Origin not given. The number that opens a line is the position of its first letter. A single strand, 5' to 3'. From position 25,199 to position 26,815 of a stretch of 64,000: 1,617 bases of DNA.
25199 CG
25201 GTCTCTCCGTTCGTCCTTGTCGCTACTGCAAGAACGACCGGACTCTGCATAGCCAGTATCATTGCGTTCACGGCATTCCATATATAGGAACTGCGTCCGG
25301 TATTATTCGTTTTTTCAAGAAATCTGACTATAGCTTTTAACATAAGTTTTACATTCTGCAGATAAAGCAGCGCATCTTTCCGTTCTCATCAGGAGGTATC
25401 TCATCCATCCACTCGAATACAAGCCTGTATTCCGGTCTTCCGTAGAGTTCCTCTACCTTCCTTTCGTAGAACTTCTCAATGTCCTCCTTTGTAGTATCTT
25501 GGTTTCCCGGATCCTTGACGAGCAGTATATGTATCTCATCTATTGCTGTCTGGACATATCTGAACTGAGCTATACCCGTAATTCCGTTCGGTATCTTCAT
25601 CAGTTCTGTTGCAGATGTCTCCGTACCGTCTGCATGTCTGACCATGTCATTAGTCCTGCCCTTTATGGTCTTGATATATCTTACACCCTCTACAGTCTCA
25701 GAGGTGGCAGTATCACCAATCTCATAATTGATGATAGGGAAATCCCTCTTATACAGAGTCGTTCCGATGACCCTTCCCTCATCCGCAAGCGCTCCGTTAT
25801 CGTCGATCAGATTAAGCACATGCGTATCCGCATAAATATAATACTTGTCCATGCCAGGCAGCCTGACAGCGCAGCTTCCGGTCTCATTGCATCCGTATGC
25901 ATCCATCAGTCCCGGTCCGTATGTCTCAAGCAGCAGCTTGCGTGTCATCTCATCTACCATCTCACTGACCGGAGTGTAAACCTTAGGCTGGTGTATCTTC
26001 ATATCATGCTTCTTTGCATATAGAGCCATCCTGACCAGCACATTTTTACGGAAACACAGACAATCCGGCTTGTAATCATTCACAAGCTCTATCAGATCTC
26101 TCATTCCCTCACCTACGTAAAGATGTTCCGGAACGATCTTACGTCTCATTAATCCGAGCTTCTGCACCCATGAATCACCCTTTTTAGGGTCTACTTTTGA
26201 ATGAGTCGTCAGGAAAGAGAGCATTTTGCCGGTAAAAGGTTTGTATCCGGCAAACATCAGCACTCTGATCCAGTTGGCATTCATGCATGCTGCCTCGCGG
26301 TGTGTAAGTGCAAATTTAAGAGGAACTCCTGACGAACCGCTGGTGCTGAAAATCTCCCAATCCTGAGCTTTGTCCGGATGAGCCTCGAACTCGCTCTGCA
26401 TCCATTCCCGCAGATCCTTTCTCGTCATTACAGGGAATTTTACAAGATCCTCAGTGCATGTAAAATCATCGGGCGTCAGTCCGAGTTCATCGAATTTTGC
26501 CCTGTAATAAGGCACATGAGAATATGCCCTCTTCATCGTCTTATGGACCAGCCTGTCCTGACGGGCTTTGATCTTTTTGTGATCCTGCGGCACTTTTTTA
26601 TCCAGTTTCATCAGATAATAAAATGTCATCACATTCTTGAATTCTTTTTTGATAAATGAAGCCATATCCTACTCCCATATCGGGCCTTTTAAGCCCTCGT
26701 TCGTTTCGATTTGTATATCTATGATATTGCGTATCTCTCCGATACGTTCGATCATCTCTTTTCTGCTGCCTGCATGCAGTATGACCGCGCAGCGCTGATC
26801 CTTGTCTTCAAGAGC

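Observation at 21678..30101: Cassette of three ATP-grasp ligases, a PaaK/CapK-type adenylating enzyme, two GtrB-type Und-P glycosyltransferases and a Wzx-like flippase inside a teichoic-acid operon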

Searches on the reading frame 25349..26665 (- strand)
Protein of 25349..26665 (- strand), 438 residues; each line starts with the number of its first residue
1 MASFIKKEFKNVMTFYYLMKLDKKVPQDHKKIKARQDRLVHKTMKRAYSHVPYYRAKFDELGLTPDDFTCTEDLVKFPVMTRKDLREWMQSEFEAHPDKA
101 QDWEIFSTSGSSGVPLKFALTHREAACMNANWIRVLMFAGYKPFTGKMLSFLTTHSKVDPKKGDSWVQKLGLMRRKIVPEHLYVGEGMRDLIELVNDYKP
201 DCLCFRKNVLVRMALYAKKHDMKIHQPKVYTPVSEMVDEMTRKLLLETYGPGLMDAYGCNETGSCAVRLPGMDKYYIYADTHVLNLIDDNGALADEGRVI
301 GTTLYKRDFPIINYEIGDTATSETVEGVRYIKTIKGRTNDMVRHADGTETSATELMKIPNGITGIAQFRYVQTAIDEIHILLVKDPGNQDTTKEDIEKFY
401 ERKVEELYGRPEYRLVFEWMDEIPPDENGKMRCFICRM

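Call 3: search_protein_families(library=pfam, proteins=[window:25349-26665:-], max_evalue=0.01)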
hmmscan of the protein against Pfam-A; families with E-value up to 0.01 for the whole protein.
window:25349-26665:- (438 aa): 0 families

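Call 4: search_protein_families(library=ncbifam, proteins=[window:25349-26665:-], max_evalue=0.01)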
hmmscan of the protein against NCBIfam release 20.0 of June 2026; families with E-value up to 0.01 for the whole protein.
window:25349-26665:- (438 aa): 7 families
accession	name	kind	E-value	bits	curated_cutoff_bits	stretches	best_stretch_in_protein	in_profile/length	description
TIGR02155.1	PA_CoA_ligase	equivalog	6.1e-24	84.3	646.3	1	30-342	6-321/422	phenylacetate--CoA ligase PaaK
NF041878.1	paak_haloarch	equivalog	4.4e-20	71.7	700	1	28-404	9-394/427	phenylacetate--CoA ligase PaaK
NF053551.1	FlxY_rubin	equivalog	9.7e-19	67.4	520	1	28-402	5-389/424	flexirubin biosynthesis putative acyl-CoA ligase FlxY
NF045666.1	DVU1553_fam_AMP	equivalog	3.8e-18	65.7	300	1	24-321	15-309/331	DVU_1553 family AMP-dependent CoA ligase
TIGR03335.1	F390_ftsA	equivalog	1.3e-12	47.2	458.7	1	36-324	18-310/445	coenzyme F390 synthetase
TIGR02304.1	aden_form_hyp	equivalog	0.00036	19.7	251.9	0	188-398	176-392/430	F390 synthetase-related protein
NF041217.1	BagE_FevW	exception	0.00076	18.5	800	1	235-319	202-288/424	bagremycin/ferroverdin synthetase BagE/FevW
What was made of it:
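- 25349..26665 (-): CapK/PaaK-like adenylate-forming ligase. Core gene. TIGR02155 scores 84 bits against a cutoff of 646 (call 4).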

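Call 8: find_encoding_contigs(protein=window:25349-26665:-, flank=10000, max_places=8)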
Protein window:25349-26665:- (438 aa): 4 contigs read that carry it; 1 place shown.
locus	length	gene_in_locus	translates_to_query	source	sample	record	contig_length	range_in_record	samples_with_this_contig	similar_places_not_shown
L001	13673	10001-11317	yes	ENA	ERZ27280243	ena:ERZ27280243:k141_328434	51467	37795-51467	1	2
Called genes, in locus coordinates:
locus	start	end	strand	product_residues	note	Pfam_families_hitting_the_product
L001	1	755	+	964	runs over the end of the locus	PF00884:Sulfatase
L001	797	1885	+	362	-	PF04464:Glyphos_transf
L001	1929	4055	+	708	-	-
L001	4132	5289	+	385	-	PF01522:Polysacc_deac_1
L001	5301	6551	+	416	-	PF04464:Glyphos_transf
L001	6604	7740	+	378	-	PF02655:ATP-grasp_3, PF02786:CPSase_L_D2 (weak), PF07478:Dala_Dala_lig_C, PF13535:ATP-grasp_4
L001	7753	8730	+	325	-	PF00535:Glycos_transf_2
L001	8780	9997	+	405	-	PF18130:ATPgrasp_N (faint), PF02786:CPSase_L_D2 (faint), PF02222:ATP-grasp (weak), PF07478:Dala_Dala_lig_C, PF13535:ATP-grasp_4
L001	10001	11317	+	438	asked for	PF27533:CapK_C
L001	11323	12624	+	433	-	PF01943:Polysacc_synt (weak)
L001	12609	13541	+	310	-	PF00535:Glycos_transf_2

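Call 11: find_homologous_proteins(query=window:25349-26665:-, max_evalue=1e-10)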
Query window:25349-26665:- (438 aa): 279 proteins with E <= 1e-10 among 3334 candidates; the best 120 are listed.
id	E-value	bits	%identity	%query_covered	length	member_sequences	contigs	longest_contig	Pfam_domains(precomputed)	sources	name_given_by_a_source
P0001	4.4e-275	930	90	100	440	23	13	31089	PF27533.1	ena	-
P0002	1.5e-274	929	89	100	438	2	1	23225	PF27533.1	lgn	-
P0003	6.2e-272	920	89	100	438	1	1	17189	PF27533.1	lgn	-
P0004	5.9e-271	917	89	100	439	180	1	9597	PF27533.1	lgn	-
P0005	8.9e-270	913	88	100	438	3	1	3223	PF27533.1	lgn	-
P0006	2.8e-267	905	88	100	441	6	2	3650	PF27533.1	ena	-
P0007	2.4e-266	902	87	99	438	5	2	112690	PF27533.1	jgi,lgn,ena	-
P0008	2.9e-266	901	88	99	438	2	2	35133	PF27533.1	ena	-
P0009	8.6e-266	900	86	100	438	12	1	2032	PF27533.1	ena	-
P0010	1.5e-264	896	87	100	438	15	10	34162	PF27533.1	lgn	-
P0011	2.3e-264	895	86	99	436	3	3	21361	PF27533.1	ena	-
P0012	8.4e-264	893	86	100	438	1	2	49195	PF27533.1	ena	-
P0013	1.3e-263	893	87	99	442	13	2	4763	PF27533.1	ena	-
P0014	1.6e-263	892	87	100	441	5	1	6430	PF27533.1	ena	-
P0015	2.0e-262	889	86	100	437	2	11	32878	PF27533.1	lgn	-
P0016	1.5e-260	883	84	100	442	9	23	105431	PF27533.1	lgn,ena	-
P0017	5.2e-260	881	85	100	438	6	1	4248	PF27533.1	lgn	-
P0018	2.0e-258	875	84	99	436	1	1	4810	PF27533.1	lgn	-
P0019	6.6e-258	874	84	100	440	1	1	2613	PF27533.1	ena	-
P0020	1.4e-250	850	81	100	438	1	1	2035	PF27533.1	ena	-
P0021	2.0e-250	849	83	100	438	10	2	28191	PF27533.1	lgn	-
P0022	1.7e-248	843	80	100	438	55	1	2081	PF27533.1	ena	-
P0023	7.3e-247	837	80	100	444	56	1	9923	PF27533.1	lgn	-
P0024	1.2e-240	817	78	100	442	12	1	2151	PF27533.1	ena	-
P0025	1.8e-240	816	78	100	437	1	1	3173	PF27533.1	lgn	-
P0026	1.9e-237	806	77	100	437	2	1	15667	PF27533.1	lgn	-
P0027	1.6e-236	803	77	100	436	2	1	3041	PF27533.1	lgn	-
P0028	1.1e-234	797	75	100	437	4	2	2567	PF27533.1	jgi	-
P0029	5.1e-233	792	77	100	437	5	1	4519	PF27533.1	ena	-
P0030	1.1e-230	784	75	100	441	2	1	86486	PF27533.1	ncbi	-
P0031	1.7e-228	777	74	100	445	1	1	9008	PF27533.1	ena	-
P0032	6.2e-228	775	75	100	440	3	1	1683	PF27533.1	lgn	-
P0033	1.1e-227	774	75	100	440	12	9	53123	PF27533.1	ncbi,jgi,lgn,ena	jgi:phenylacetate-CoA ligase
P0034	6.1e-226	768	72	100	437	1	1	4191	PF27533.1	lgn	-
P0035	6.0e-225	765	72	100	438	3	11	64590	PF27533.1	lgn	-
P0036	1.9e-224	763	72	100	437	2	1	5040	PF27533.1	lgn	-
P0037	1.2e-222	758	72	100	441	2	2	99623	PF27533.1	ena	-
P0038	2.2e-222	757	74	100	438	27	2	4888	PF27533.1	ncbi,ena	-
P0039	4.4e-221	752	71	100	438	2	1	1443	PF27533.1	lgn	-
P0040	4.3e-220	749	73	100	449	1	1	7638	PF27533.1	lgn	-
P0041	6.3e-220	749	72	100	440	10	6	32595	PF27533.1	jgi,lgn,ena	-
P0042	8.0e-220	748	72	99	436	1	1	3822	PF27533.1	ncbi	-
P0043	2.6e-219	747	71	100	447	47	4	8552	PF27533.1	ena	-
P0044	9.7e-219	745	72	100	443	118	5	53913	PF27533.1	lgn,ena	-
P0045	1.6e-218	744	72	99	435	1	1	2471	PF27533.1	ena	-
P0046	1.9e-218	744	72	99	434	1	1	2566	PF27533.1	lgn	-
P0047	2.3e-218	743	71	99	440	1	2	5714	PF27533.1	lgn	-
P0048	2.7e-218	743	73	98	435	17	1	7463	PF27533.1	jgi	-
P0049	3.8e-218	743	72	99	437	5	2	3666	PF27533.1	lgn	-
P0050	5.4e-218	742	73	98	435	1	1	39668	PF27533.1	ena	-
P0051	7.1e-218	742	71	100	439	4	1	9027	PF27533.1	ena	-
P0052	1.5e-217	741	73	97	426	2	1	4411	PF27533.1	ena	-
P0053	1.9e-217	740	71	100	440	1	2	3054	PF27533.1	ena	-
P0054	5.5e-217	739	71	100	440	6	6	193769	PF27533.1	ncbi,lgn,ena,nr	ncbi:MAG: phenylacetate--CoA ligase family protein [Firmicutes bacterium]|nr:phenylacetate--CoA liga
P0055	1.8e-216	737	73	98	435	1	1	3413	PF27533.1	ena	-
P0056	1.9e-216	737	71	100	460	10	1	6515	PF27533.1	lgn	-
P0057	7.0e-216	735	71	100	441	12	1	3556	PF27533.1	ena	-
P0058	2.4e-215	733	71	99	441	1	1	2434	PF27533.1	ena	-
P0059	3.1e-215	733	71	99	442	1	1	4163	PF27533.1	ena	-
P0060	9.9e-215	731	71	100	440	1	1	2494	PF27533.1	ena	-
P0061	1.2e-214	731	71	99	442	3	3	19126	PF27533.1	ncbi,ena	-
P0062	2.3e-213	727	71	97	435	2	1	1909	PF27533.1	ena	-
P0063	2.7e-213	727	70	99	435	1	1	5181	PF27533.1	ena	-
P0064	3.6e-213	726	70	99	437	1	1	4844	PF27533.1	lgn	-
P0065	7.2e-213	725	69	99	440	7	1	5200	PF27533.1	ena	-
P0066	7.6e-213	725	69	100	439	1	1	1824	PF27533.1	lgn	-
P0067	9.4e-213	725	70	99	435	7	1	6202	PF27533.1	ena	-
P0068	4.0e-212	723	69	100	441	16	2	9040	PF27533.1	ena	-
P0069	5.2e-212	723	69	100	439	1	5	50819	PF27533.1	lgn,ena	-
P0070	1.1e-211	721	68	99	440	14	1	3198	PF27533.1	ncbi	-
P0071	1.4e-211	721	69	100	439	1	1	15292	PF27533.1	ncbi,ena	-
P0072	2.0e-211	721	68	100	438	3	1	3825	PF27533.1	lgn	-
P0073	3.7e-209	713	69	99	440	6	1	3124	PF27533.1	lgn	-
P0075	7.8e-204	696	72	95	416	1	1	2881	PF27533.1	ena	-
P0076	1.3e-202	692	67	100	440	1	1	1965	PF27533.1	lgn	-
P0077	2.3e-202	691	67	100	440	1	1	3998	PF27533.1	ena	-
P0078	2.3e-202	691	67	100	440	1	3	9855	PF27533.1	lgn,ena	-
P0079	5.5e-200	683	67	100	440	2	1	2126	PF27533.1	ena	-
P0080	3.8e-198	677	65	100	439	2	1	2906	PF27533.1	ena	-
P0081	4.4e-198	677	64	100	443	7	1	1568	PF27533.1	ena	-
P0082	2.7e-195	667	65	100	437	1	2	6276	PF27533.1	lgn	-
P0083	1.2e-193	662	65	100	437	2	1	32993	PF27533.1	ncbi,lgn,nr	ncbi:MAG: hypothetical protein Q4B57_05880 [Eubacteriales bacterium]|nr:hypothetical protein [Eubact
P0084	6.7e-193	660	64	100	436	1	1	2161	PF27533.1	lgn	-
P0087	6.9e-190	650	63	100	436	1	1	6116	PF27533.1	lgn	-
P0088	7.8e-190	649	63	100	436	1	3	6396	PF27533.1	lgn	-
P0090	2.0e-187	641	64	100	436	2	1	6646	PF27533.1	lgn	-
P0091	2.9e-187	641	62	100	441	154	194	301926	PF27533.1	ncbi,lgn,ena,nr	ncbi:MAG: phenylacetate--CoA ligase family protein [Dorea sp.]|nr:phenylacetate--CoA ligase family p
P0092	7.8e-187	640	62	100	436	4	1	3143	PF27533.1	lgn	-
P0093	1.8e-186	638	62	100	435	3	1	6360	PF27533.1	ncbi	-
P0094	1.9e-186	638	63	100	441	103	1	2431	PF27533.1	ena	-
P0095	3.2e-186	638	62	100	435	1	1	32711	PF27533.1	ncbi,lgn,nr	ncbi:MAG: hypothetical protein Q4C50_07105 [Eubacteriales bacterium]|nr:hypothetical protein [Eubact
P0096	1.2e-185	636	61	100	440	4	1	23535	PF27533.1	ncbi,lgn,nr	ncbi:MAG: hypothetical protein LUE23_06550 [Lachnospiraceae bacterium]|nr:hypothetical protein [Lach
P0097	6.3e-185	633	62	100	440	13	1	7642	PF27533.1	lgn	-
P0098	9.8e-185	633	62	100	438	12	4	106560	PF27533.1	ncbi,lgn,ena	-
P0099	2.2e-184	631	63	97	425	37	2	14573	PF27533.1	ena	-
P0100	5.0e-179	614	60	100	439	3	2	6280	PF27533.1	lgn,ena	-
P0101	9.2e-179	613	62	100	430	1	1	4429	PF27533.1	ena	-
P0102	2.3e-178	612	59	100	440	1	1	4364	PF27533.1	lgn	-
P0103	3.6e-178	611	60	100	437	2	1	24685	PF27533.1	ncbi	-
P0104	1.1e-173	596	71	80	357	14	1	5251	PF27533.1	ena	-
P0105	1.9e-166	572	56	99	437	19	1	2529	PF27533.1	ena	-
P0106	2.4e-166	572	56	98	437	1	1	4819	PF27533.1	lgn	-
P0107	2.7e-162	559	55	100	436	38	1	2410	PF27533.1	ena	-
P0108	1.8e-159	549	52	99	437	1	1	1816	PF27533.1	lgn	-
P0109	1.7e-158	546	53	100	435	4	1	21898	PF27533.1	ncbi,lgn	-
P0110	6.7e-158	544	55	100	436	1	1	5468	PF27533.1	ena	-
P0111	6.9e-158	544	53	100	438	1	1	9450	PF27533.1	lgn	-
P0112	7.3e-158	544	54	100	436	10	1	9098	PF27533.1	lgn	-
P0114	2.8e-157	542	52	100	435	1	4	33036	PF27533.1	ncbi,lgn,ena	-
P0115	4.8e-157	541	54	100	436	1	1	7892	PF27533.1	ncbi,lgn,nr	ncbi:MAG: hypothetical protein SOX32_08640 [Candidatus Choladocola sp.]|nr:hypothetical protein [Can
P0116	9.2e-157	540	54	99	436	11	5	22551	PF27533.1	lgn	-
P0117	1.7e-156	540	54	100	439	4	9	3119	PF27533.1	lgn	-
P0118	2.4e-156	539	53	100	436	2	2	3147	PF27533.1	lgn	-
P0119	3.5e-156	539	54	100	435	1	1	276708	PF27533.1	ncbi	-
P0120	3.7e-156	538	52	100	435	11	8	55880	PF27533.1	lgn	-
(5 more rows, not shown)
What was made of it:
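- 25349..26665 (-): Precomputed Pfam PF27533 CapK_C (calls 8, 11).
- On CapK-like glycan-associated adenylating enzymes: Precomputed PF27533 on the exact protein and on nearly all listed homologues (calls 8, 11).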

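Call 13: find_related_loci(query=A1, collection=genome_contigs, flank=10000)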
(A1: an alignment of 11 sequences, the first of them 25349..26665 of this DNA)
Query A1 (438 aa) in genome_contigs; peptide patterns used: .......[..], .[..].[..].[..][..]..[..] (x = any residue, [..] = any of these).
235 stretches matched a pattern; 139 encode a relative of the query (tblastn E <= 1e-3); the best 80 are kept; 80 distinct loci.
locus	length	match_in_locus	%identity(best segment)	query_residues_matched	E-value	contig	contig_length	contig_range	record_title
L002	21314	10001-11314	91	1-438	0e+0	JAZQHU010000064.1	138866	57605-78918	MAG: Anaerovoracaceae bacterium isolate T1900044627_TS20190093.MAGScoT_cleanbin_000009 SGB_954_k141_1411661, whole genom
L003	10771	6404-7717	91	1-438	0e+0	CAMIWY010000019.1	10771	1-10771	MAG: uncultured Clostridia bacterium isolate SRR12081301_bin.56_metaWRAP_v1.3_MAG genome assembly, contig: ERZ12289766.8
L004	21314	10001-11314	91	1-438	0e+0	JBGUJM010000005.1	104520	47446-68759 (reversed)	MAG: Anaerovoracaceae bacterium isolate ruminal_MAG_303 ruminal_MAG_303_contig_0005, whole genome shotgun sequence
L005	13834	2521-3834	90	1-438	0e+0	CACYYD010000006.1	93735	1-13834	MAG: uncultured Clostridiales bacterium isolate RUG12387 genome assembly, contig: RUG12387_asm_6, whole genome shotgun s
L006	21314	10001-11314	89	1-438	0e+0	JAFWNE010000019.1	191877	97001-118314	MAG: Mogibacterium sp. isolate RGIG5892 Sheep_Jejunum-4__c111353, whole genome shotgun sequence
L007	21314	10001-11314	89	1-438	0e+0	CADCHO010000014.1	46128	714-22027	MAG: uncultured Clostridiales bacterium isolate RUG14658 genome assembly, contig: RUG14658_asm_14, whole genome shotgun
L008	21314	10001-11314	88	1-438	0e+0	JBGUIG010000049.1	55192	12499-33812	MAG: Anaerovoracaceae bacterium isolate ruminal_MAG_332 ruminal_MAG_332_contig_0049, whole genome shotgun sequence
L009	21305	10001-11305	88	1-435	0e+0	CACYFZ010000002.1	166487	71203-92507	MAG: uncultured Clostridiales bacterium isolate RUG11913 genome assembly, contig: RUG11913_asm_2, whole genome shotgun s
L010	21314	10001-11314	85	1-438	0e+0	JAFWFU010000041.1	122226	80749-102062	MAG: Mogibacterium sp. isolate RGIG5700 Sheep_Duodenum.Co__c1058863, whole genome shotgun sequence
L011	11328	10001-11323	80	1-438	0e+0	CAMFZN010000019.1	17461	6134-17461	MAG: uncultured Clostridia bacterium isolate SRR15725431_bin.44_metaWRAP_v1.3_MAG genome assembly, contig: ERZ10622460.7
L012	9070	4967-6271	77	3-438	0e+0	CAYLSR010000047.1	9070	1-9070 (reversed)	MAG TPA_asm: uncultured Mogibacterium sp. isolate SRP278969_co2_128 genome assembly, contig: NODE_10162_length_9070_cov_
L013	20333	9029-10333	75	3-438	0e+0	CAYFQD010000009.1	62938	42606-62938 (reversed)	MAG TPA_asm: uncultured Oscillospiraceae bacterium isolate ERP107106_co1_219 genome assembly, contig: NODE_312_length_62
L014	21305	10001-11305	75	3-438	0e+0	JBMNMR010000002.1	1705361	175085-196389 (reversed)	MAG: Lentihominibacter sp. isolate SBF912LR0HQ0204 contig_6351, whole genome shotgun sequence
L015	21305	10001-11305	75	3-438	0e+0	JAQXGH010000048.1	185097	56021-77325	MAG: Bacillota bacterium isolate SUG1170 k141_3554212, whole genome shotgun sequence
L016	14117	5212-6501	74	8-438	0e+0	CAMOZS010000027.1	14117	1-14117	MAG: uncultured Firmicutes bacterium isolate SRR873601_bin.129_metaWRAP_v1.3_MAG genome assembly, contig: NODE_12871_len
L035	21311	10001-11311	68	1-435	0e+0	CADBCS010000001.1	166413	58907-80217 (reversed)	MAG: uncultured Coriobacteriaceae bacterium isolate RUG13846 genome assembly, contig: RUG13846_asm_1, whole genome shotg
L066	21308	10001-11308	63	1-438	0e+0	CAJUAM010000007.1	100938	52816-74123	MAG TPA_asm: uncultured Dorea sp. isolate MGBC116970 genome assembly, contig: MGBC116970.7, whole genome shotgun sequenc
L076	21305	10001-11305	52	1-438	1e-161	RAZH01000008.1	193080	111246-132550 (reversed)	Bacterium 1XD42-54 strain 1XD42-54 Scaffold8_1, whole genome shotgun sequence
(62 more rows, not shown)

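Call 33: search_solved_structures(query=window:25349-26665:-, max_evalue=0.01)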
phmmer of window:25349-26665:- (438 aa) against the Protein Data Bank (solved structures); distinct sequences matched with E-value up to 0.01: 8.
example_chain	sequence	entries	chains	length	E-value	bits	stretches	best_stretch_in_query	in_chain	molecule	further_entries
2y27_A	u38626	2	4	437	9.3e-15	57.6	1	36-342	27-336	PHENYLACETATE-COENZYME A LIGASE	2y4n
2y4o_A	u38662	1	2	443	9.9e-15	57.5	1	32-342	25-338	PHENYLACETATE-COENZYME A LIGASE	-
9s3l_A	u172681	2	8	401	3e-10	42.7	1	68-378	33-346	Phenylacetate-CoA ligase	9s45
4r1l_A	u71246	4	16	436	4.8e-07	32.2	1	30-341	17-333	Phenylacetate-coenzyme A ligase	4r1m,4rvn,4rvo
6hdw_A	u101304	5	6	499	4.6e-06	28.9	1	38-143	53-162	2-hydroxyisobutyryl-CoA synthetase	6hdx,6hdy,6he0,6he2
6siw_A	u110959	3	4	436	2.9e-05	26.3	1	229-321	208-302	PaaK-like ligase (AMP-dependent synthetase and ligase) | AMP-dependent synthetase and ligase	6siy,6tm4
6siw_B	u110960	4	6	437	3e-05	26.3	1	229-321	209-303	PaaK-like ligase (AMP-dependent synthetase and ligase) | AMP-dependent synthetase and ligase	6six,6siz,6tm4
6wuq_A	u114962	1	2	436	3.8e-05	25.9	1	233-321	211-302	AjiA1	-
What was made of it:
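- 25349..26665 (-): PDB PaaK 2y27 E 9e-15 (call 33).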

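Call 34: search_protein_families(library=pfam, proteins=[window:25349-26665:-], max_evalue=1)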
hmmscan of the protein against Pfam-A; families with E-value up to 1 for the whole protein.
window:25349-26665:- (438 aa): 0 families

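Call 38: search_protein_families(library=pfam, proteins=[L035:3583-5085:-, L035:5275-6069:+, L035:6061-7188:-, L035:7407-8762:+, L035:12722-14665:+, L035:15942-17417:+, L035:17439-19460:+, L035:19482-20543:-, L066:1495-5016:+, L076:11368-12822:+], max_evalue=0.001)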
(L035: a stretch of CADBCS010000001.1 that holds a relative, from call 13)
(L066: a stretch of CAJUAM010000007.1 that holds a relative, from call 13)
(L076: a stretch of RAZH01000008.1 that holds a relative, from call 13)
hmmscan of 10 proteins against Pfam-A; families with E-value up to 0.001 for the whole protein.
L035:3583-5085:- (500 aa): 1 family
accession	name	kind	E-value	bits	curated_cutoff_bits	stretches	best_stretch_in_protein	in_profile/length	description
PF00128.31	Alpha-amylase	-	1.8e-14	54.3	22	1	37-376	30-360/446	Alpha amylase, catalytic domain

L035:5275-6069:+ (264 aa): 0 families

L035:6061-7188:- (375 aa): 0 families

L035:7407-8762:+ (451 aa): 0 families

L035:12722-14665:+ (647 aa): 0 families

L035:15942-17417:+ (491 aa): 3 families
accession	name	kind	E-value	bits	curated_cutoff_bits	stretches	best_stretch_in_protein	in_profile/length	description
PF01943.22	Polysacc_synt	-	3e-32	112.6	28.2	1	15-278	2-271/274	Polysaccharide biosynthesis protein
PF03023.19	MurJ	-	2.8e-08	33.3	27.4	1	145-443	124-430/451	Lipid II flippase MurJ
PF13440.11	Polysacc_synt_3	-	1.6e-05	24.8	23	1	148-330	111-291/293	Polysaccharide biosynthesis protein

L035:17439-19460:+ (673 aa): 1 family
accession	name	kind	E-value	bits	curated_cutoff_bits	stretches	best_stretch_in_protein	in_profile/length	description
PF20176.3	DUF6541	-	4.8e-138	461.7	29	1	14-673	2-645/646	Family of unknown function (DUF6541)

L035:19482-20543:- (353 aa): 1 family
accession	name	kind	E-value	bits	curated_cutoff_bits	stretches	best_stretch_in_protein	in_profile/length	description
PF01757.29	Acyl_transf_3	-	2.2e-21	76.7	31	1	19-303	2-288/326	Acyltransferase domain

L066:1495-5016:+ (1173 aa): 1 family
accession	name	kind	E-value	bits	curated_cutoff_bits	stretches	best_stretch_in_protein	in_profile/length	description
PF09586.16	YfhO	-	2.1e-106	357.6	28.5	1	303-1151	6-835/835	Bacterial membrane protein YfhO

L076:11368-12822:+ (484 aa): 1 family
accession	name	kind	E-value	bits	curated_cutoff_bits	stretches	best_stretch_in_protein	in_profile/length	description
PF01943.22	Polysacc_synt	-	2.9e-13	50.3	28.2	1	18-286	5-271/274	Polysaccharide biosynthesis protein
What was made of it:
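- YfhO is confirmed at E 2e-106, and the Coriobacteriaceae locus carries a DUF6541 protein (call 38).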
